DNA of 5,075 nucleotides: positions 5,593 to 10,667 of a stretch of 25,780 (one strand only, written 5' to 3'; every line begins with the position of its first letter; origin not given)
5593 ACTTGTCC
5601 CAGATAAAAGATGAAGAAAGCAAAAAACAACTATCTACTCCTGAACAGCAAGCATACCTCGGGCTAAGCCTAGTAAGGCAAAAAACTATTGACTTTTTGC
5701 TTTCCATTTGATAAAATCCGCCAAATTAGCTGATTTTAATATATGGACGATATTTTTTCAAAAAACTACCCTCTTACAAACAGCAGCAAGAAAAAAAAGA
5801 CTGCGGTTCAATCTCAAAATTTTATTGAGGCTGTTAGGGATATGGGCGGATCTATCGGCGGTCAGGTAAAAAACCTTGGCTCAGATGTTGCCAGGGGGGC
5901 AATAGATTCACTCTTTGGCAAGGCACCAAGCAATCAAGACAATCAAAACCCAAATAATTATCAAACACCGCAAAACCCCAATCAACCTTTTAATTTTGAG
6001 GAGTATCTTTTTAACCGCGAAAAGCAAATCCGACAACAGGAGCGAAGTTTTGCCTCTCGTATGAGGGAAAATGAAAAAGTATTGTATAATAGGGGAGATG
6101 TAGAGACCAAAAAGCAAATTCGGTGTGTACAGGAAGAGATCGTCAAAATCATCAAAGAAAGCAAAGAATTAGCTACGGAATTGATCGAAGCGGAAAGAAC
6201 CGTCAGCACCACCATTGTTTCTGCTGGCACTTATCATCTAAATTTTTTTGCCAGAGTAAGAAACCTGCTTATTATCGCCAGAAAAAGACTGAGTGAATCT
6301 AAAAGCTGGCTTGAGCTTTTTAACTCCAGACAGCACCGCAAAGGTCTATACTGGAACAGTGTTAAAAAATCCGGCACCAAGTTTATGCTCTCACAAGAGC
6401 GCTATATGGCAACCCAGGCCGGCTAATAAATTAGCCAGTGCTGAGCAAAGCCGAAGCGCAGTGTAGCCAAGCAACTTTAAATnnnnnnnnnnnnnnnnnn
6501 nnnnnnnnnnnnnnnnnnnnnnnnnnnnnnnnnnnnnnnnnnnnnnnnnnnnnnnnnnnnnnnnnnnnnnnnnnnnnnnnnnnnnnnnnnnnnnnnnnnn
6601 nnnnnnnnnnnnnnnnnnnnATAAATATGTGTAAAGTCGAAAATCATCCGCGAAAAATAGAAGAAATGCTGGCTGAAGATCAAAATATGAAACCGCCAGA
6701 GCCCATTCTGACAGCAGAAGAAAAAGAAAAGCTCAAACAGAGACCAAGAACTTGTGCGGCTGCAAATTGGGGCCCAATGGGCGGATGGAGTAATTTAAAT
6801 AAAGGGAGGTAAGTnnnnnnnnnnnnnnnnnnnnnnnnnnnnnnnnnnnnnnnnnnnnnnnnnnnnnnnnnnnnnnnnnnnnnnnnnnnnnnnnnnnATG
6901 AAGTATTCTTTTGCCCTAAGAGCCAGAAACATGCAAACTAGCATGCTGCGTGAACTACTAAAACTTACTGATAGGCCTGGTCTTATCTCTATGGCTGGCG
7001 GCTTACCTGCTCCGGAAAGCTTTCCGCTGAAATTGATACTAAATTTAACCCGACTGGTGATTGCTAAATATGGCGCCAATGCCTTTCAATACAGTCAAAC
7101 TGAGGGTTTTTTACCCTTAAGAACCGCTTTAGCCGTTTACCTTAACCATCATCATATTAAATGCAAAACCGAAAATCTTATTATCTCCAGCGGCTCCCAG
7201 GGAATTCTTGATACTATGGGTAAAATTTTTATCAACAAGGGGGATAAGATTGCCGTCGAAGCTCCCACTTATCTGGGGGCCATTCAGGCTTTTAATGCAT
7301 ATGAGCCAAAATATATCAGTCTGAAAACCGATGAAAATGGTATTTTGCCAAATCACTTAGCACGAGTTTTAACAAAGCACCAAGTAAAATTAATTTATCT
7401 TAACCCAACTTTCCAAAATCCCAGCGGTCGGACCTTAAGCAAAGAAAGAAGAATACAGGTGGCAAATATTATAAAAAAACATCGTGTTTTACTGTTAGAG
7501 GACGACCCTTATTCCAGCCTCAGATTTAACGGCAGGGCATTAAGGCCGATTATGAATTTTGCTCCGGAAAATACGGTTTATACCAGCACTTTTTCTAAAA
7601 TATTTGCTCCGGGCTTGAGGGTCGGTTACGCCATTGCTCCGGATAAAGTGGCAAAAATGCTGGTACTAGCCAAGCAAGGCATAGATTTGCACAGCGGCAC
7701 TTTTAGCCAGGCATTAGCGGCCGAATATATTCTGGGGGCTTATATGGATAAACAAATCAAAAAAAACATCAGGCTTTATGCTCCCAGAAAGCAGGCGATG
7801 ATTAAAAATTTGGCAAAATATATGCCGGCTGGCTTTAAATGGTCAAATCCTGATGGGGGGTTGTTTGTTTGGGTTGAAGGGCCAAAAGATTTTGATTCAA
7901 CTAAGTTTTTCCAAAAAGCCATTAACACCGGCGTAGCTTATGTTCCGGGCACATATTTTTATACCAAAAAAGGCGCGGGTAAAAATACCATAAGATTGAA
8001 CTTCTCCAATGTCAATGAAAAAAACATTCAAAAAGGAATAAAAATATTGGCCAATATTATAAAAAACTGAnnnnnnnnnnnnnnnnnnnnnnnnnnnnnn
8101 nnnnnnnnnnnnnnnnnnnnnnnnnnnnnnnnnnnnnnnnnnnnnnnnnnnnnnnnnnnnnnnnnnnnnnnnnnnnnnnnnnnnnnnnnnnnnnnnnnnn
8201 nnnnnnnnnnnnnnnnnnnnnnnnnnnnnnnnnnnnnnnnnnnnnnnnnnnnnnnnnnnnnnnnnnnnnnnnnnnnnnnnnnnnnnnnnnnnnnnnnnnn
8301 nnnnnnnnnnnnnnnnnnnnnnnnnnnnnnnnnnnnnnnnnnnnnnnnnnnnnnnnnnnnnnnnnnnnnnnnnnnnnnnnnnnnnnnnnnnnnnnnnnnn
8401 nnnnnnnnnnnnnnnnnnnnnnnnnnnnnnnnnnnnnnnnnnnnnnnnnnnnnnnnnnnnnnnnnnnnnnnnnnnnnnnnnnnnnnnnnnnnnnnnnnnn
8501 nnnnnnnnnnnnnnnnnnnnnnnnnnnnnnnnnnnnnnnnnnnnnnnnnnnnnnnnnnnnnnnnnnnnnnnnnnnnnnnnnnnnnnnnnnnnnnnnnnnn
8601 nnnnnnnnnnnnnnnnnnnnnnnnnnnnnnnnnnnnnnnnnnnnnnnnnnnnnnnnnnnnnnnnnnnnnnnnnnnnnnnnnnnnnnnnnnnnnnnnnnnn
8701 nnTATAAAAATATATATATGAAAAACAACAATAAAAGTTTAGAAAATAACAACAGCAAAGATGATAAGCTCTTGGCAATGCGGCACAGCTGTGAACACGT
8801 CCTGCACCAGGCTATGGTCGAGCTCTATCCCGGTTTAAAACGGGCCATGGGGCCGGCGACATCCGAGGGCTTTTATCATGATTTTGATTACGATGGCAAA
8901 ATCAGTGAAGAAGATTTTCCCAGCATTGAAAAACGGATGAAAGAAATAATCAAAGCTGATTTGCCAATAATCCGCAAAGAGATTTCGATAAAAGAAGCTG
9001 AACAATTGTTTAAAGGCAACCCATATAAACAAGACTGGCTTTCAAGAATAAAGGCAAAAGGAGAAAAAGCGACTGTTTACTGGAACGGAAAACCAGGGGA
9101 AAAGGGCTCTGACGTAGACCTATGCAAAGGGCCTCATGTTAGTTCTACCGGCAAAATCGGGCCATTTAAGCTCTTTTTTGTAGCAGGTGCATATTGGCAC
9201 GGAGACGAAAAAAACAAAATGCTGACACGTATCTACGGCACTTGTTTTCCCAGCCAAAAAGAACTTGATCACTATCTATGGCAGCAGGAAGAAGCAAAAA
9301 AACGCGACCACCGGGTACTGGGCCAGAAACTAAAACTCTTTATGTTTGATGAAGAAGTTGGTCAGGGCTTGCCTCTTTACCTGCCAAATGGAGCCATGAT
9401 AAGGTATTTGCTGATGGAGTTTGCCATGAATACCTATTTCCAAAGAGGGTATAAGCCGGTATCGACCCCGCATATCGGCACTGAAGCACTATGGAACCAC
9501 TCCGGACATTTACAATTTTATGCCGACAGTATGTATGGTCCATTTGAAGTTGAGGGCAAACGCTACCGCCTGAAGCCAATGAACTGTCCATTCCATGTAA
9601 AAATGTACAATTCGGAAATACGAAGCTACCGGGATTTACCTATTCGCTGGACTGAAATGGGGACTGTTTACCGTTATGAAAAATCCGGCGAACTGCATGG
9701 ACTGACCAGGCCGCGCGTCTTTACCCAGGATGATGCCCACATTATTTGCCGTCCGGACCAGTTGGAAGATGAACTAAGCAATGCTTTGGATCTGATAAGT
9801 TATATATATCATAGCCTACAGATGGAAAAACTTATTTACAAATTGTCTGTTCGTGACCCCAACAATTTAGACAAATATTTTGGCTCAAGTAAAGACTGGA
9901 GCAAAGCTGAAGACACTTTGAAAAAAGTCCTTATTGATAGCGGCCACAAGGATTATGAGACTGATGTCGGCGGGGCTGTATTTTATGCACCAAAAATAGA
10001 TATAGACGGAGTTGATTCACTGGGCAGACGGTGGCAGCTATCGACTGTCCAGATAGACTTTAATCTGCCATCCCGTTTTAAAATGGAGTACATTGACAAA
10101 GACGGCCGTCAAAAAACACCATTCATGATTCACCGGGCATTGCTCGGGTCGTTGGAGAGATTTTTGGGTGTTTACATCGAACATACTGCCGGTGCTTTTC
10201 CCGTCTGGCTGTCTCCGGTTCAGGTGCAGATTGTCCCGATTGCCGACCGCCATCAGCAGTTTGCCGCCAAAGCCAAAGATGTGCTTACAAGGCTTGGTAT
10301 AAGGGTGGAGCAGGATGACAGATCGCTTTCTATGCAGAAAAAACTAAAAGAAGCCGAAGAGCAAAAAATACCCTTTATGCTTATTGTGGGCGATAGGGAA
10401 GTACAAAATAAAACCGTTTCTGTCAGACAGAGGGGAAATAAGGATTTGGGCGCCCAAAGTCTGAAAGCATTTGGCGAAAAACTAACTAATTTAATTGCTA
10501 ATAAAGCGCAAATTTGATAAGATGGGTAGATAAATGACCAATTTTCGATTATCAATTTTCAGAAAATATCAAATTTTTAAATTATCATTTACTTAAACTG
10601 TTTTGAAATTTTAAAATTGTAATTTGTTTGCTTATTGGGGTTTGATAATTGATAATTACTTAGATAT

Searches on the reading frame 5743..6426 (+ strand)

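Call 7: search_protein_families(library=pfam, proteins=[window:5743-6426:+])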
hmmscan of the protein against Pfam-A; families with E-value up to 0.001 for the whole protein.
window:5743-6426:+ (227 aa): 1 family
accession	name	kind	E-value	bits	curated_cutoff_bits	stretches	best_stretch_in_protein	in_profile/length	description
PF18904.5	DUF5660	-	5.6e-33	113.8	24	1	121-227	5-109/109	Domain of unknown function (DUF5660)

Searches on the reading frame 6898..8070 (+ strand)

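Call 7: search_protein_families(library=pfam, proteins=[window:6898-8070:+])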
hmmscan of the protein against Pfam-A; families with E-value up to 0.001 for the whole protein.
window:6898-8070:+ (390 aa): 2 families
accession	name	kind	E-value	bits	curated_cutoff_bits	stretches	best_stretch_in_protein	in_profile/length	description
PF00155.27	Aminotran_1_2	-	2e-40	139.5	19.7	1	61-382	34-359/361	Aminotransferase class I and II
PF12897.13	Asp_aminotransf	-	9.4e-05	21.8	27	1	101-388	110-409/421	Aspartate amino-transferase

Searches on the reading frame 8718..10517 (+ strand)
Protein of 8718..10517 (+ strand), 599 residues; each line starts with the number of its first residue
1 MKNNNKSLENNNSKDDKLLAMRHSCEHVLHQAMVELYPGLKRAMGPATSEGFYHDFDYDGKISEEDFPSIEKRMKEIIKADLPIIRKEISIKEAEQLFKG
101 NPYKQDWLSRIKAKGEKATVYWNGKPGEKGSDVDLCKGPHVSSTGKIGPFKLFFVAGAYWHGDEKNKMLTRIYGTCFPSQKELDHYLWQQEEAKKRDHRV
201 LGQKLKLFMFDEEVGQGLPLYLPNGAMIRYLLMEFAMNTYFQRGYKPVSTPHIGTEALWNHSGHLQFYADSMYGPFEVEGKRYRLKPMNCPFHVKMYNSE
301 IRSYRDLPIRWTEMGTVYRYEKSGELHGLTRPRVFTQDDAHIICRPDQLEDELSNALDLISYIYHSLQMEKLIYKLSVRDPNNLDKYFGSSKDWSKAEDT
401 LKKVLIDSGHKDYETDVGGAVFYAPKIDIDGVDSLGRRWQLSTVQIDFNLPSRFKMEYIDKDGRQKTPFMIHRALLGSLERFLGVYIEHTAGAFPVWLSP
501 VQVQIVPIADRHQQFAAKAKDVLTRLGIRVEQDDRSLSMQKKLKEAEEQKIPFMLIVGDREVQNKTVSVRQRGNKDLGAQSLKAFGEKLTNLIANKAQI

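Call 7: search_protein_families(library=pfam, proteins=[window:8718-10517:+])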
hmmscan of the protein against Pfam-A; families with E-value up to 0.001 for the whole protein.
window:8718-10517:+ (599 aa): 3 families
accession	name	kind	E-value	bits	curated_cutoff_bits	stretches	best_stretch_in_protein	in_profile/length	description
PF00587.30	tRNA-synt_2b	-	3.9e-47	161.1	29.3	1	280-489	8-178/179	tRNA synthetase class II core domain (G, H, P, S and T)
PF03129.25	HGTP_anticodon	-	2.7e-21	76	21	1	502-591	1-93/94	Anticodon binding domain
PF07973.19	tRNA_SAD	-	3.2e-14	53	24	1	130-173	7-44/44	Threonyl and Alanyl tRNA synthetase second additional domain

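Call 9: find_related_loci(query=window:8718-10517:+, collection=genome_contigs, flank=10000)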
Query window:8718-10517:+ (599 aa) in genome_contigs; peptide patterns used: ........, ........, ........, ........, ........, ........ (x = any residue, [..] = any of these).
486 stretches matched a pattern; 457 encode a relative of the query (tblastn E <= 1e-3); the best 80 are kept; 80 distinct loci.
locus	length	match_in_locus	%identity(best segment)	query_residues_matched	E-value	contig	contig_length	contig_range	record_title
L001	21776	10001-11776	73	8-599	0e+0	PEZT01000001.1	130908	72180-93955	MAG: Candidatus Beckwithbacteria bacterium CG10_big_fil_rev_8_21_14_0_10_34_10 CG10_8_21_14_0.10_scaffold_207_c, whole g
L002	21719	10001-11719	66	9-585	0e+0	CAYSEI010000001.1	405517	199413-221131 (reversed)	MAG TPA_asm: uncultured Pseudomonadales bacterium isolate SRP141376_co2_362 genome assembly, contig: NODE_9_length_40551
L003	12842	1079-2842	64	1-599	0e+0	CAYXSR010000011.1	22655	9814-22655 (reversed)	MAG TPA_asm: uncultured Pseudomonadales bacterium isolate SRP323688_co1_112 genome assembly, contig: NODE_3896_length_22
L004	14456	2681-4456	61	11-596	0e+0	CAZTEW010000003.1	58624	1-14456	MAG TPA_asm: uncultured Gammaproteobacteria bacterium isolate binchicken_co266_151 genome assembly, contig: NODE_1098_le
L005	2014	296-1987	62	9-575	0e+0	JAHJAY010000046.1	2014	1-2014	MAG: Patescibacteria group bacterium isolate Modern_marine.mb.231 Modern_marine.mb.231_k141_2615076, whole genome shotgu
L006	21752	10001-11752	57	14-597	0e+0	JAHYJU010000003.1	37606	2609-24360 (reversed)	MAG: Patescibacteria group bacterium isolate KA30 NODE_619_length_37606_cov_4.808293, whole genome shotgun sequence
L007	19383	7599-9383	58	2-590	0e+0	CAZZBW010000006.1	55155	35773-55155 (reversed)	MAG TPA_asm: uncultured Pseudomonadales bacterium isolate SRP192927_co7_727 genome assembly, contig: NODE_788_length_551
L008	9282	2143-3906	58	17-599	0e+0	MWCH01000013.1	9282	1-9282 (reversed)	MAG: Microgenomates group bacterium ADurb.Bin219 BWY24_contig000013, whole genome shotgun sequence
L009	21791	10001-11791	55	3-599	0e+0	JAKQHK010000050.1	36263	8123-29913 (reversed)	MAG: bacterium isolate USDE_metabat.163_sub k141_1799256, whole genome shotgun sequence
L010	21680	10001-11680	56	21-585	0e+0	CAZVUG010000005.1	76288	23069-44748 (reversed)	MAG TPA_asm: uncultured Candidatus Saccharibacteria bacterium isolate SRP067234_co1_193 genome assembly, contig: k99_652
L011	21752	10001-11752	55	1-591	0e+0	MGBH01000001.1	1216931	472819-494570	MAG: Candidatus Roizmanbacteria bacterium RIFOXYA2_FULL_38_14 RIFOXYA2_FULL_OP11_Roizmanbacteria_38_14, whole genome sho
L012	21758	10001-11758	55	7-585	0e+0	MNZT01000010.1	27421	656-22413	MAG: Candidatus Wirthbacteria bacterium CG2_30_54_11 cg2_3.0_scaffold_1095_c, whole genome shotgun sequence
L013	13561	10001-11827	54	4-589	0e+0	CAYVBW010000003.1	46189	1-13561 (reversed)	MAG TPA_asm: uncultured Pseudomonadales bacterium isolate SRP241326_co2_315 genome assembly, contig: NODE_1290_length_46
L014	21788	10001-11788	55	2-576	0e+0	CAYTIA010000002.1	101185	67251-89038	MAG TPA_asm: uncultured Pseudomonadales bacterium isolate SRP241326_co1_68 genome assembly, contig: NODE_356_length_1011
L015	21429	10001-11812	53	16-585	0e+0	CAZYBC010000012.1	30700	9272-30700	MAG TPA_asm: uncultured Pseudomonadales bacterium isolate SRP263991_co1_159 genome assembly, contig: NODE_1821_length_30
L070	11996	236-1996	49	2-590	0e+0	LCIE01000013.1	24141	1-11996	MAG: Candidatus Collierbacteria bacterium GW2011_GWC2_44_18 UW41_C0013, whole genome shotgun sequence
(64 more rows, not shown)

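Call 21: find_related_loci(query=window:8718-10517:+, collection=metagenome_contigs, flank=4000)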
Query window:8718-10517:+ (599 aa) in metagenome_contigs; peptide patterns used: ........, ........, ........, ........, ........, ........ (x = any residue, [..] = any of these).
599 stretches matched a pattern (row limit reached: there are more); 569 encode a relative of the query (tblastn E <= 1e-3); the best 80 are kept; 80 distinct loci.
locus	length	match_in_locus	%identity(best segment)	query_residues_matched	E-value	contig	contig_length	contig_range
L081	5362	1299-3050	73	6-589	0e+0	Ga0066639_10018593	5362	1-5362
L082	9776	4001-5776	73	8-599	0e+0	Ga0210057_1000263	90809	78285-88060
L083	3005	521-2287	65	1-596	0e+0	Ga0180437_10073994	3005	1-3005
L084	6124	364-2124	64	1-599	0e+0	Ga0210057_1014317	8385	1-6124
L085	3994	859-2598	64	14-597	0e+0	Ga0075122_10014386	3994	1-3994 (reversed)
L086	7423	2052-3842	64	9-597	0e+0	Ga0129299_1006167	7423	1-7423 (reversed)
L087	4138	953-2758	64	17-596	0e+0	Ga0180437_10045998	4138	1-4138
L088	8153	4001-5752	59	14-597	0e+0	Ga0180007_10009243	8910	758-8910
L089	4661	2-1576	64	68-597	0e+0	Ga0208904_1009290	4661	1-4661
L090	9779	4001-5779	57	1-597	0e+0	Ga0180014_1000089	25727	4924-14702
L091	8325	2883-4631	58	15-597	0e+0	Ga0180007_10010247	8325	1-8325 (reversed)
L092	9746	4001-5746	58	18-596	0e+0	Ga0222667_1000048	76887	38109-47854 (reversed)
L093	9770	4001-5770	56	8-593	0e+0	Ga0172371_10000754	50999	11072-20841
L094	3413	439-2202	58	17-599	0e+0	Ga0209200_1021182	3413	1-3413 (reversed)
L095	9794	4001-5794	56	2-589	0e+0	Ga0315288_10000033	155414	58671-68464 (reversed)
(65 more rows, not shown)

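Call 63: search_protein_families(library=pfam, proteins=[L070:4315-6612:+])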
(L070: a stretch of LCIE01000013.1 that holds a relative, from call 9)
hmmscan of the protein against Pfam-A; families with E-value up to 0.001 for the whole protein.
L070:4315-6612:+ (765 aa): 1 family
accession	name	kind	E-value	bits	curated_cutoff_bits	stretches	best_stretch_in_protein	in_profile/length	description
PF01326.24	PPDK_N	-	4.1e-26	92.5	27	1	414-590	3-193/328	Pyruvate phosphate dikinase, AMP/ATP-binding domain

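Call 64: find_encoding_contigs(protein=window:8718-10517:+, flank=10000, max_places=6)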
Protein window:8718-10517:+ (599 aa): 1 contig read that carries it; 1 place shown.
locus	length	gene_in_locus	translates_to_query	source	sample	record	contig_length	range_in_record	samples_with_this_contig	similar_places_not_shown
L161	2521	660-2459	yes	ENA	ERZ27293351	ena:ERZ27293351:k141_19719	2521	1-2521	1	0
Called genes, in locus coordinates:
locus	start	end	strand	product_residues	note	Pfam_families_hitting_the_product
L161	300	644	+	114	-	-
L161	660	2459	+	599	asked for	PF07973:tRNA_SAD, PF00587:tRNA-synt_2b, PF03129:HGTP_anticodon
